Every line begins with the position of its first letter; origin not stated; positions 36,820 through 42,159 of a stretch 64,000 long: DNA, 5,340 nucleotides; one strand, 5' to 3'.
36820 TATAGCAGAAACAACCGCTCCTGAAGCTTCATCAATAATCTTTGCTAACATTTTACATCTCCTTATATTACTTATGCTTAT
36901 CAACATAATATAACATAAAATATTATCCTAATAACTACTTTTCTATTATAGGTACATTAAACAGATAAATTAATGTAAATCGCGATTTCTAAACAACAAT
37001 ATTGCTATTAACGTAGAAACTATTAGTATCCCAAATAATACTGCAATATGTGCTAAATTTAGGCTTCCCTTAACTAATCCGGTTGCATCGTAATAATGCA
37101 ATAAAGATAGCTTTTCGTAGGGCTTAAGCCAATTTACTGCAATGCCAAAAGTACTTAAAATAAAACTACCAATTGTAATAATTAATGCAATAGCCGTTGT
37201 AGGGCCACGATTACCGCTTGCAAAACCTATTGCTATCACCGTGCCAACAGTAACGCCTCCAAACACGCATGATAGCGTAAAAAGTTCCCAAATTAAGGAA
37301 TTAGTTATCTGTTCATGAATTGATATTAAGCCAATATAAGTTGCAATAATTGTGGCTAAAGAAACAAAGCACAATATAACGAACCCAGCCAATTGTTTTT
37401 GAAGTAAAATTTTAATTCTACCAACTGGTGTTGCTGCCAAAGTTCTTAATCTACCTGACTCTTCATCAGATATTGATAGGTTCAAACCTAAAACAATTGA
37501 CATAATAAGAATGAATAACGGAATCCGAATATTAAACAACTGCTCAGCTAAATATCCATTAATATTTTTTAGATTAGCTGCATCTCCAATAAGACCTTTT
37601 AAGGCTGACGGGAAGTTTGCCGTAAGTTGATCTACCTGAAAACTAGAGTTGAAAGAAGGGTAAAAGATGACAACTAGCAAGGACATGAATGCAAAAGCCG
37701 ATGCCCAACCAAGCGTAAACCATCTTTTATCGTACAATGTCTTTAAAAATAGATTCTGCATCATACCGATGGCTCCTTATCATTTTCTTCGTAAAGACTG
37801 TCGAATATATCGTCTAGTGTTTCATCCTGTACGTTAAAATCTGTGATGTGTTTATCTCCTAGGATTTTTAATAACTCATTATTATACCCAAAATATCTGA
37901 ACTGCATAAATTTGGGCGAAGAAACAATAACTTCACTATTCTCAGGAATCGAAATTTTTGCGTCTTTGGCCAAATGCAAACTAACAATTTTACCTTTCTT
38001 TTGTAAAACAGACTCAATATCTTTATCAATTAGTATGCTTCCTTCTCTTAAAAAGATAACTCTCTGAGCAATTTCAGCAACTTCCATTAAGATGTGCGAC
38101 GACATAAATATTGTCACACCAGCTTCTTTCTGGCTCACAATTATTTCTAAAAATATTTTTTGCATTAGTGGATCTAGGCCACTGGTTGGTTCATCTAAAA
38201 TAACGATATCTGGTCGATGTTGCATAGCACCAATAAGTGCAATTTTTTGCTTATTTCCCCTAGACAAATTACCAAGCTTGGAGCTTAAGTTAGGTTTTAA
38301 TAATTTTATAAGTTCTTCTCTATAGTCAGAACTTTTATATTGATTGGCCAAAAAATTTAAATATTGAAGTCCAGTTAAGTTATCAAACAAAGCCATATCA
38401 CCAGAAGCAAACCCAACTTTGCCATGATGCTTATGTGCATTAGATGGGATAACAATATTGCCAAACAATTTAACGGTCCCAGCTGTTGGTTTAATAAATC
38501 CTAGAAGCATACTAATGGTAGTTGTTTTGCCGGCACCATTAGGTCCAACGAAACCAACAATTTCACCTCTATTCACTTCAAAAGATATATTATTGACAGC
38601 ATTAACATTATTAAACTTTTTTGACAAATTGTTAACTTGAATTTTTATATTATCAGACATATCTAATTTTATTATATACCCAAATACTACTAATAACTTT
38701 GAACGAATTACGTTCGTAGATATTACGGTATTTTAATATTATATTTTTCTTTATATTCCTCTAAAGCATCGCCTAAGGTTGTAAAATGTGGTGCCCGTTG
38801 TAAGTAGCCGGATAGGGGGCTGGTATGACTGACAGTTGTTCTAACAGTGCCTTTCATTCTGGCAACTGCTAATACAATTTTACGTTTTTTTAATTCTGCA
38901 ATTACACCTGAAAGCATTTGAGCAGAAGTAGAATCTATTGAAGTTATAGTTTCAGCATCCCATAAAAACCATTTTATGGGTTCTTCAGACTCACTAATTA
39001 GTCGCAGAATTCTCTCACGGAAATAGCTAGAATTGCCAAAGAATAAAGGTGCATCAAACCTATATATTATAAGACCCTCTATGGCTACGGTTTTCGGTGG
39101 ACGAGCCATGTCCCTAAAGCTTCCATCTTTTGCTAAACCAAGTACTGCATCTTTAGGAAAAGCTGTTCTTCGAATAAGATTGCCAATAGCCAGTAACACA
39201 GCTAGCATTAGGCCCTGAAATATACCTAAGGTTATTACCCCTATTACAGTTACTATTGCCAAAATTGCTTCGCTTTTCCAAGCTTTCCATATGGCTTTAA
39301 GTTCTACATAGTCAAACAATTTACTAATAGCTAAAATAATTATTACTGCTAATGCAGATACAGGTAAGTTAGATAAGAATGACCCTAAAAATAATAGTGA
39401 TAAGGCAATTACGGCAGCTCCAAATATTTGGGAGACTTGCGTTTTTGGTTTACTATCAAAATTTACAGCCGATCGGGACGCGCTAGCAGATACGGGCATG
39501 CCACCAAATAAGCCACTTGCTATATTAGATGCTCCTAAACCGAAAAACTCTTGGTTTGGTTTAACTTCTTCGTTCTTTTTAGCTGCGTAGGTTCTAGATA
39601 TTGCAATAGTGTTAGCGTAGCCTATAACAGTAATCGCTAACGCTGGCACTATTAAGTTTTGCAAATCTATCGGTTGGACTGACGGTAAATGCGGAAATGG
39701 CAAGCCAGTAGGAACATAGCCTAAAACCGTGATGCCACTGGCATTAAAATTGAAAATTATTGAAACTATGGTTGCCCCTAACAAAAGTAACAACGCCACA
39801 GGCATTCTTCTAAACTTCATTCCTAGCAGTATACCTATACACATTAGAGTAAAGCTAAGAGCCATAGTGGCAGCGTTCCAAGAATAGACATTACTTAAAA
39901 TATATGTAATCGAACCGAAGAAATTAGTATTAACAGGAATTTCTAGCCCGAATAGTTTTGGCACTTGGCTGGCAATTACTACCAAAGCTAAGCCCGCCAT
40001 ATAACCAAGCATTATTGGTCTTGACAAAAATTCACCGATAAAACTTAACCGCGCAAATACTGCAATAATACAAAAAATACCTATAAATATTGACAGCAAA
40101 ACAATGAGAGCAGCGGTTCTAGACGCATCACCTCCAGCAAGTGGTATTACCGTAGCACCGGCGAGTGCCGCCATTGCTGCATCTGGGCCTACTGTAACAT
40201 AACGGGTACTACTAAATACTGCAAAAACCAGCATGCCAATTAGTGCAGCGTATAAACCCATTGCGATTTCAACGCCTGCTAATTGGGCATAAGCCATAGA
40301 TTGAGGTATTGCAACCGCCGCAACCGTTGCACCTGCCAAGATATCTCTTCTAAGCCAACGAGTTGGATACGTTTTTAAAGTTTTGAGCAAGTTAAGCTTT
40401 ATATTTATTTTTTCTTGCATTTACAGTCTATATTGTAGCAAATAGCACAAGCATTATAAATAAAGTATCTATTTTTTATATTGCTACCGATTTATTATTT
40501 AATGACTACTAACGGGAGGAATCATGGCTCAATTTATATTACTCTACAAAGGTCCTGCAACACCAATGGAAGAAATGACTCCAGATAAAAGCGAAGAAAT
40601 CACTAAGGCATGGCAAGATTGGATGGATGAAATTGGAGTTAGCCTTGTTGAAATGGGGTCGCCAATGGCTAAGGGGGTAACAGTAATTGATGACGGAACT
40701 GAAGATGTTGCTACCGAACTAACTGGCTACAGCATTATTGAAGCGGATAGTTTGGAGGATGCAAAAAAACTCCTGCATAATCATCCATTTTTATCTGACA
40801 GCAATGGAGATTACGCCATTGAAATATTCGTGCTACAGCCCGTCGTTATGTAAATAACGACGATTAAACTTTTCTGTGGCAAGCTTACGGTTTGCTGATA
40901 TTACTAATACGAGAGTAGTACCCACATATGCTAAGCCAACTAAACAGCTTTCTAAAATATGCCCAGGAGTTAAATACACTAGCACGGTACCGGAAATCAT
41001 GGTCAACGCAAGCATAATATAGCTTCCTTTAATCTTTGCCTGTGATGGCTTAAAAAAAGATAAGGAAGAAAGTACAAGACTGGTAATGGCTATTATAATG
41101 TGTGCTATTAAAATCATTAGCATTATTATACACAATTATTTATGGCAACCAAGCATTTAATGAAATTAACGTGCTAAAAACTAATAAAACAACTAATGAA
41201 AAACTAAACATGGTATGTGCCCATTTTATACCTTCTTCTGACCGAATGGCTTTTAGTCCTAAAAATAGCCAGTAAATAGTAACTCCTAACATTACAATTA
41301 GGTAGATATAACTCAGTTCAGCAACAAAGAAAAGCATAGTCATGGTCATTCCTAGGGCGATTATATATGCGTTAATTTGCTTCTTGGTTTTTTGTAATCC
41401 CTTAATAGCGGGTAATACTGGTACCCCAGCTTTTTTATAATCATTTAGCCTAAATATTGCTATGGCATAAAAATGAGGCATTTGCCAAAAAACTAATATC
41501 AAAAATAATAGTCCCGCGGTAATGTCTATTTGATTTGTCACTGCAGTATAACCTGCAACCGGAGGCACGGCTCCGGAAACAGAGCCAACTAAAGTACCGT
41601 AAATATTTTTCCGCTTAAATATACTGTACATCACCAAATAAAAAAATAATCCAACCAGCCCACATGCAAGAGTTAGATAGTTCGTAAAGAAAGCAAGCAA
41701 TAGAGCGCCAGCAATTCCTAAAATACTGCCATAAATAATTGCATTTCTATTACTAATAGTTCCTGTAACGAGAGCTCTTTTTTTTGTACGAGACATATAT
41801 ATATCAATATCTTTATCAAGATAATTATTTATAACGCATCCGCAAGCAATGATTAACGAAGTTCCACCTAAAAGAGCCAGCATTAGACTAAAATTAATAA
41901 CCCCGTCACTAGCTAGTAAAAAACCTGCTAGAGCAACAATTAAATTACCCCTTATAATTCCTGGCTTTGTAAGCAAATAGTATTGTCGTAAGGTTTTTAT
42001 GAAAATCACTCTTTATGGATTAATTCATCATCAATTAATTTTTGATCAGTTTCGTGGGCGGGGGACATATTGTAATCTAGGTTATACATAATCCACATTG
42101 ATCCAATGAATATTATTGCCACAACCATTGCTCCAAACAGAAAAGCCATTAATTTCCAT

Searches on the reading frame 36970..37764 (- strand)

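Call 38: search_protein_families(library=pfam, proteins=[window:36970-37764:-], max_evalue=0.00001)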
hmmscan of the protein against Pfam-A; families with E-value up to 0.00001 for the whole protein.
window:36970-37764:- (264 aa): 2 families
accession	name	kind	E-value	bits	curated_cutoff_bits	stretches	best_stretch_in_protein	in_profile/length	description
PF12679.13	ABC2_membrane_2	-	1.1e-09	38.4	27.2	1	20-263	18-283/283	ABC-2 family transporter protein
PF13346.12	ABC2_membrane_5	-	7.6e-07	29.3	25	1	78-258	36-204/205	ABC-2 family transporter protein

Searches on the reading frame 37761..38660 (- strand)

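Call 38: search_protein_families(library=pfam, proteins=[window:37761-38660:-], max_evalue=0.00001)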
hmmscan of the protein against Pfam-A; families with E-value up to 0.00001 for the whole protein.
window:37761-38660:- (299 aa): 2 families
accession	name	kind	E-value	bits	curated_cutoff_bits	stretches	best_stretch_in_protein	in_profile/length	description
PF00005.33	ABC_tran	-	1.3e-26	94.3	25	1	22-160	1-137/137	ABC transporter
PF13304.12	AAA_21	-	1e-14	55.7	27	1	66-190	137-299/304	AAA domain, putative AbiEii toxin, Type IV TA system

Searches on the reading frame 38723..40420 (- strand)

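Call 38: search_protein_families(library=pfam, proteins=[window:38723-40420:-], max_evalue=0.00001)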
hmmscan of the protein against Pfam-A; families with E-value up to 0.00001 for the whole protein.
window:38723-40420:- (565 aa): 3 families
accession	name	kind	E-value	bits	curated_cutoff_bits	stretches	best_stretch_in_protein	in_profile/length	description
PF00916.26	Sulfate_transp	-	7.7e-86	288.7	23.2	1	23-391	1-380/380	Sulfate permease family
PF01740.26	STAS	-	2.9e-14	53.1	22.6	1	443-533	3-91/106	STAS domain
PF16983.11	MFS_MOT1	-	4e-07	30.8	30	1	276-364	25-107/111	Molybdate transporter of MFS superfamily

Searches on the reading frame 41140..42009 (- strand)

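Call 38: search_protein_families(library=pfam, proteins=[window:41140-42009:-], max_evalue=0.00001)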
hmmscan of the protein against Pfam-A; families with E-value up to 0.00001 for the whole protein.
window:41140-42009:- (289 aa): 1 family
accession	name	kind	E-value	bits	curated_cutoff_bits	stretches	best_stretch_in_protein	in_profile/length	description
PF01040.23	UbiA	-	1.2e-58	198.8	34.2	1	23-271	2-248/250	UbiA prenyltransferase family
